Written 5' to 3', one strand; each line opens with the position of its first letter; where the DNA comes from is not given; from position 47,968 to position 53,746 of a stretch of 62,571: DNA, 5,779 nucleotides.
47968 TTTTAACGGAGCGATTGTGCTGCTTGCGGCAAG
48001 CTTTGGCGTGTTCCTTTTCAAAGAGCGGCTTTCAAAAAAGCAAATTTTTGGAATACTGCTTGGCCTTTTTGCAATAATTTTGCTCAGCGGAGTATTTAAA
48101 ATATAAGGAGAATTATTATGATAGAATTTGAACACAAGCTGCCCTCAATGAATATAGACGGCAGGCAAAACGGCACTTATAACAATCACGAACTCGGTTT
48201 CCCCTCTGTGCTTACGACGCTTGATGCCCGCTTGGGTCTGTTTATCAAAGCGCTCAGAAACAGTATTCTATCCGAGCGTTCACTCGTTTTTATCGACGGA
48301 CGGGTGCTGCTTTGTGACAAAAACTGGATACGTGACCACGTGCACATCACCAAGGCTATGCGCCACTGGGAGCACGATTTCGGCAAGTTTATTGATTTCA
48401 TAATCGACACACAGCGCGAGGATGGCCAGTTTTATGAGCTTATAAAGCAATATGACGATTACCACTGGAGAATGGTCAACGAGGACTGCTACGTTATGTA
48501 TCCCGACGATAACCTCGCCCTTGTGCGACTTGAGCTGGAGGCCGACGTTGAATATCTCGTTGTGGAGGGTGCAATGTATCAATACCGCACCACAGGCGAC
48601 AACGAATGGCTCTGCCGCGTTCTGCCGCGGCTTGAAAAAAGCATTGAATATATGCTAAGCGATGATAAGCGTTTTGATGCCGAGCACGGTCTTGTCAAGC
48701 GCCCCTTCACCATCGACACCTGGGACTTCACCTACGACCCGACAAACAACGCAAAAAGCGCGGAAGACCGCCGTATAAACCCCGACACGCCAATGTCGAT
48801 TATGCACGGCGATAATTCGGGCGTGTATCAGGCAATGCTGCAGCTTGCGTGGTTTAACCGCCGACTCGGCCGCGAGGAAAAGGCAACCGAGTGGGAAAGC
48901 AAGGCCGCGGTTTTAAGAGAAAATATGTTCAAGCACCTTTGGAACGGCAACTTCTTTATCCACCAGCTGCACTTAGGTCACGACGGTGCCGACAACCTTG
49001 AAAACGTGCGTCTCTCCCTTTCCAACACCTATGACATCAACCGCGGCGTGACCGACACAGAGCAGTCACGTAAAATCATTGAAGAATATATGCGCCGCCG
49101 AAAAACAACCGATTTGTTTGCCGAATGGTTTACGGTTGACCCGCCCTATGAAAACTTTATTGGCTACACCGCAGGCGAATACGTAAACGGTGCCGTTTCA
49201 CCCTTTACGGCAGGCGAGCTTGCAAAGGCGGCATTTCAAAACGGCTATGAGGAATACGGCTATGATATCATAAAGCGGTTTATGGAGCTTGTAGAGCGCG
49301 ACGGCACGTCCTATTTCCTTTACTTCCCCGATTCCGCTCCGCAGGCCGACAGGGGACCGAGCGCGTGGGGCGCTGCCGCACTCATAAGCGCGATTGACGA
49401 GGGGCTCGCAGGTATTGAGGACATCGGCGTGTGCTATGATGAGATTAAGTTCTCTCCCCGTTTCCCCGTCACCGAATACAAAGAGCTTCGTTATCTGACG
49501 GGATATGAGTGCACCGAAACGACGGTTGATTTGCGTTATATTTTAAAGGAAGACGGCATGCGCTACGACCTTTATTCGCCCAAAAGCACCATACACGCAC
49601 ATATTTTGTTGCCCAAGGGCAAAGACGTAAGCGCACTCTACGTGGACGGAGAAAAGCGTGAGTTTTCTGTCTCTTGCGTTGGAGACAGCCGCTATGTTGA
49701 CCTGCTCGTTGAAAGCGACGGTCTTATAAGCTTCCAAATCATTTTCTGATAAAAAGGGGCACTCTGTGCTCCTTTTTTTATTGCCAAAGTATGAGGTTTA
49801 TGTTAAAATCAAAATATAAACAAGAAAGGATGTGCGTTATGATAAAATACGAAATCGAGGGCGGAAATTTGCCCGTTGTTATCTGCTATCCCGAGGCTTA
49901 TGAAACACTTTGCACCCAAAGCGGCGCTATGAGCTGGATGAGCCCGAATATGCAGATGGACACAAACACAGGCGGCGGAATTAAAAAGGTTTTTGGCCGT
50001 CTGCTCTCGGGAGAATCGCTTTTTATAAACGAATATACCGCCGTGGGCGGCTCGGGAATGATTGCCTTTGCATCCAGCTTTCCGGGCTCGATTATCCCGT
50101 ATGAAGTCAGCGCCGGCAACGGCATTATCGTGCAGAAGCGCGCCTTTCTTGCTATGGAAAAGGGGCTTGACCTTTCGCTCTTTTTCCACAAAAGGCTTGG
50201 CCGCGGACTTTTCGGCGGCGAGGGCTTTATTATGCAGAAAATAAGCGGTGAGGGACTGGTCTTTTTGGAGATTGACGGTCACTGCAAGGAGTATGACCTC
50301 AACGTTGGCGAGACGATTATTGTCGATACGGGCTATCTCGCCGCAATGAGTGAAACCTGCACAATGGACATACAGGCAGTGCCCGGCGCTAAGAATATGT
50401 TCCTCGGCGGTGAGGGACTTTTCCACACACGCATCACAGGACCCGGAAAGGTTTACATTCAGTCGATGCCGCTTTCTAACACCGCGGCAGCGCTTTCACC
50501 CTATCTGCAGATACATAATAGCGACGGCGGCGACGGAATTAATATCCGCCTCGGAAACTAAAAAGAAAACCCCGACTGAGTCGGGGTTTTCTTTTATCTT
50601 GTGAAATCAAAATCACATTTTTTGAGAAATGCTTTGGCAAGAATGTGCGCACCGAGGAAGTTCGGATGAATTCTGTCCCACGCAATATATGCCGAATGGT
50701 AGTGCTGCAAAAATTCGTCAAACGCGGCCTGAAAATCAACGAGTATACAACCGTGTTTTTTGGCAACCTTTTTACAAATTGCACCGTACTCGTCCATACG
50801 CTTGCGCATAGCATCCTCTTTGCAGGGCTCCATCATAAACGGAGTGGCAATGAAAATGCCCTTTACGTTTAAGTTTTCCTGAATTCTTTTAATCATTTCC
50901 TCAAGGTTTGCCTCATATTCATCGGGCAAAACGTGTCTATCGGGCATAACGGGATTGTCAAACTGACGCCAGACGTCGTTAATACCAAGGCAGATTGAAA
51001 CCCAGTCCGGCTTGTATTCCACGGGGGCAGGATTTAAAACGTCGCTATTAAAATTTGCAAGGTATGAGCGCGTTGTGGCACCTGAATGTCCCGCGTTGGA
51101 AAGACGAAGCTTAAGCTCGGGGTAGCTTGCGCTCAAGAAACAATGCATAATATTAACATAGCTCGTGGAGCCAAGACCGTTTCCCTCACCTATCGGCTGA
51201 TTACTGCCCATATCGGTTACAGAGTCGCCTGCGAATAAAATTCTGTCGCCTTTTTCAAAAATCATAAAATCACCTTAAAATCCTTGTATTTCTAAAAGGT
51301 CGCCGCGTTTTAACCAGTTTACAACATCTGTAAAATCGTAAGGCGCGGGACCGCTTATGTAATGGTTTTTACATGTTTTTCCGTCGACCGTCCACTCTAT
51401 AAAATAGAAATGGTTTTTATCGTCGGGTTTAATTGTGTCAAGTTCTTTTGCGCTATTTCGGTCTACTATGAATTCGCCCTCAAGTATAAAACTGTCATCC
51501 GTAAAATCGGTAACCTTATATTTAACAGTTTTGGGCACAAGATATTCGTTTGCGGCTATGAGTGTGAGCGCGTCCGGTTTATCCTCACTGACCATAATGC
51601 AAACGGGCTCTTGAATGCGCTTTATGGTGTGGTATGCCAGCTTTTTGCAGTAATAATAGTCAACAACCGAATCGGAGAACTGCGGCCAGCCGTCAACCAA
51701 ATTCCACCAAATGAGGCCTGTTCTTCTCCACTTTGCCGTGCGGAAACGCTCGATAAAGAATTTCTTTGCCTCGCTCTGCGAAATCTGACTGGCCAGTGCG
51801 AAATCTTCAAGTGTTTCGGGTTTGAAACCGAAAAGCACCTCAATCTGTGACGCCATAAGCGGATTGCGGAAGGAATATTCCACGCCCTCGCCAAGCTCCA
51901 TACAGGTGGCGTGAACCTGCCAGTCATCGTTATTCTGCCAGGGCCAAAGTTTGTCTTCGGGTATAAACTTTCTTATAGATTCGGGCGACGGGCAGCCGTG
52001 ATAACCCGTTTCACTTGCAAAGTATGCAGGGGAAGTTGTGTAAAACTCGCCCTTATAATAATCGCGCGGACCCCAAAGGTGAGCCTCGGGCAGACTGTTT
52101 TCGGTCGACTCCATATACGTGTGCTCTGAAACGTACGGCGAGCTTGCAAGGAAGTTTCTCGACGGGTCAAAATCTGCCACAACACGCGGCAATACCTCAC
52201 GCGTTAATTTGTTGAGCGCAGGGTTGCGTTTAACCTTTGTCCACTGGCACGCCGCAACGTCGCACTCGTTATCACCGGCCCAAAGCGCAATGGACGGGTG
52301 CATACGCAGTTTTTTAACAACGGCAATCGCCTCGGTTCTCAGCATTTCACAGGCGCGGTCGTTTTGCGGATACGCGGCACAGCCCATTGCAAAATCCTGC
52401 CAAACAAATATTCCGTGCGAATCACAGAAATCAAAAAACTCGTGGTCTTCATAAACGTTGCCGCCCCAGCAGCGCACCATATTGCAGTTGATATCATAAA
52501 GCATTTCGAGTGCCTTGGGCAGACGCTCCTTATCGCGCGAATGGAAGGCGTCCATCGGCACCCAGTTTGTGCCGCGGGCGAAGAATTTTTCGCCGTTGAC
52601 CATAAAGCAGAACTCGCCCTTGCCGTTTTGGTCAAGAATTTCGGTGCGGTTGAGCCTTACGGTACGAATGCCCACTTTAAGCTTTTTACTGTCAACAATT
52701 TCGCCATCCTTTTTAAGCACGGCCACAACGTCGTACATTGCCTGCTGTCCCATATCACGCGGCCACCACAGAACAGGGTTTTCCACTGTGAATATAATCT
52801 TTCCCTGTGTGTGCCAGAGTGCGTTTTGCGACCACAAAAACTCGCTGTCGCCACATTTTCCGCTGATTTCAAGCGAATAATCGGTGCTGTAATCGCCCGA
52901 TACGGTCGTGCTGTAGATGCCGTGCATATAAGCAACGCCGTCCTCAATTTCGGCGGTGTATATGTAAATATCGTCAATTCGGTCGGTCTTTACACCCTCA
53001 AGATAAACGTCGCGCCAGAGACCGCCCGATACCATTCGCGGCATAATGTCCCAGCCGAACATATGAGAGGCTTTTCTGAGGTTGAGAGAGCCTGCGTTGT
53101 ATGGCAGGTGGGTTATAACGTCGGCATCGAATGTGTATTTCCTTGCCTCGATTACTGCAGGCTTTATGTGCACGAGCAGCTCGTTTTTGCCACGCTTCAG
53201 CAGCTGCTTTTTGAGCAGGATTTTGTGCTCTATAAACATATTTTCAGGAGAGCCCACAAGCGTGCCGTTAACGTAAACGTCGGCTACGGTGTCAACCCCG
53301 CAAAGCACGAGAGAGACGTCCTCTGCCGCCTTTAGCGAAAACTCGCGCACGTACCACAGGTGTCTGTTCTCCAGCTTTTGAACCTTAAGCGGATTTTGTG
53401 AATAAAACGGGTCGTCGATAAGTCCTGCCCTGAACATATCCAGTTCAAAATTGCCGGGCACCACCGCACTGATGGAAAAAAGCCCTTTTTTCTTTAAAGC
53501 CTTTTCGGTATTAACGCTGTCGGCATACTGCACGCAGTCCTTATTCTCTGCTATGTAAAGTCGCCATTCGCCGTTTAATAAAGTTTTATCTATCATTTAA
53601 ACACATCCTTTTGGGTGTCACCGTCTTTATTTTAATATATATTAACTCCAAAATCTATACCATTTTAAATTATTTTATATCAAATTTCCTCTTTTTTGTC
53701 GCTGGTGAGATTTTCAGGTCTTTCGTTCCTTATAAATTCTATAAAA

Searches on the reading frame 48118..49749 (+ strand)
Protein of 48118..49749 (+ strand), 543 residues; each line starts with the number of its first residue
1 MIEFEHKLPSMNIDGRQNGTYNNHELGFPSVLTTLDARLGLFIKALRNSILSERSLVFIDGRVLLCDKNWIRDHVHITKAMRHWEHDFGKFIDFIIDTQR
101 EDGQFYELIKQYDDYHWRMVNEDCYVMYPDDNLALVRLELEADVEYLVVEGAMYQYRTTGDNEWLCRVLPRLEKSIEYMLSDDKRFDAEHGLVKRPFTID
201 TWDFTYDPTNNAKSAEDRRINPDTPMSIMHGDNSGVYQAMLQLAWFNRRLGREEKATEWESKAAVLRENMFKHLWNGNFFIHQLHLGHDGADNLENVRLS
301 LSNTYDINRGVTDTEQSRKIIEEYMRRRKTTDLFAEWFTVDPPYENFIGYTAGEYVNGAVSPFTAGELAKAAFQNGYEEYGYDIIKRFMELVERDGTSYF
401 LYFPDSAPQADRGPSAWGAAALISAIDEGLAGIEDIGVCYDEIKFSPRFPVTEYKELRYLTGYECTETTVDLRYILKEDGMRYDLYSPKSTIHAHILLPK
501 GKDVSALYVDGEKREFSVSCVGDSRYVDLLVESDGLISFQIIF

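Call 6: search_protein_families(library=pfam, proteins=[window:48118-49749:+], max_evalue=0.01)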
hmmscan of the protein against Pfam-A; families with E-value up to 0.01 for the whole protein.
window:48118-49749:+ (543 aa): 3 families
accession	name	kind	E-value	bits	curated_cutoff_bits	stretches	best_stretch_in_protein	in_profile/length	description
PF22422.2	MGH1-like_GH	-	5.8e-08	33.1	27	1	152-400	74-336/356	Mannosylglycerate hydrolase MGH1-like glycoside hydrolase domain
PF01204.24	Trehalase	-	0.00047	19.6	21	1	233-329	310-403/512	Trehalase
PF17167.11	Glyco_hydro_94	-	0.0024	17.1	27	1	239-323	208-295/420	Glycosyl hydrolase 94 superfamily, catalytic domain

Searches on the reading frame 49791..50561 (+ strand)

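Call 6: search_protein_families(library=pfam, proteins=[window:49791-50561:+], max_evalue=0.01)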
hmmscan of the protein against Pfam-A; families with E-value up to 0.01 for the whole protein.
window:49791-50561:+ (256 aa): 1 family
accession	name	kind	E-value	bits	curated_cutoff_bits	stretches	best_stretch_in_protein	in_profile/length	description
PF01987.23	AIM24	-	1.2e-71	241.1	25.7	1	20-226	1-205/205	Mitochondrial biogenesis AIM24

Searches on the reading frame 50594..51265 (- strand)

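Call 25: search_protein_families(library=pfam, proteins=[window:50594-51265:-], max_evalue=0.001)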
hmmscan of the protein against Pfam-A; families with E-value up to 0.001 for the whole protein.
window:50594-51265:- (223 aa): 3 families
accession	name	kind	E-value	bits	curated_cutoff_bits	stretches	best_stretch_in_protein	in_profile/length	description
PF13472.12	Lipase_GDSL_2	-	2.5e-24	87.2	32.9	1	11-206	1-176/178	GDSL-like Lipase/Acylhydrolase family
PF00657.28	Lipase_GDSL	-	1.6e-18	68.1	23.6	1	9-213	1-208/208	GDSL-like Lipase/Acylhydrolase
PF04311.20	DUF459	-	1.3e-06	28.4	27.2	1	83-191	57-162/197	Protein of unknown function (DUF459)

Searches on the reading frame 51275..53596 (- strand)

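Call 6: search_protein_families(library=pfam, proteins=[window:51275-53596:-], max_evalue=0.01)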
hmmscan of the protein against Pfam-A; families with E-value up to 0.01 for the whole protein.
window:51275-53596:- (773 aa): 4 families
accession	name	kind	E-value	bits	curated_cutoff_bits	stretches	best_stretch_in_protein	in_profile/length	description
PF22666.2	Glyco_hydro_2_N2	-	1.6e-33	116.5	27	1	41-195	11-167/167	Glycosyl hydrolase 2 galactose-binding domain-like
PF00703.27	Glyco_hydro_2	-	2.3e-11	44.9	23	1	206-311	2-109/109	Glycosyl hydrolases family 2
PF02837.24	Glyco_hydro_2_N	-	6.9e-06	26.5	28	1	7-144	4-133/169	Glycosyl hydrolases family 2, sugar binding domain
PF02836.23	Glyco_hydro_2_C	-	3.2e-05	23.6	21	1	331-454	8-144/302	Glycosyl hydrolases family 2, TIM barrel domain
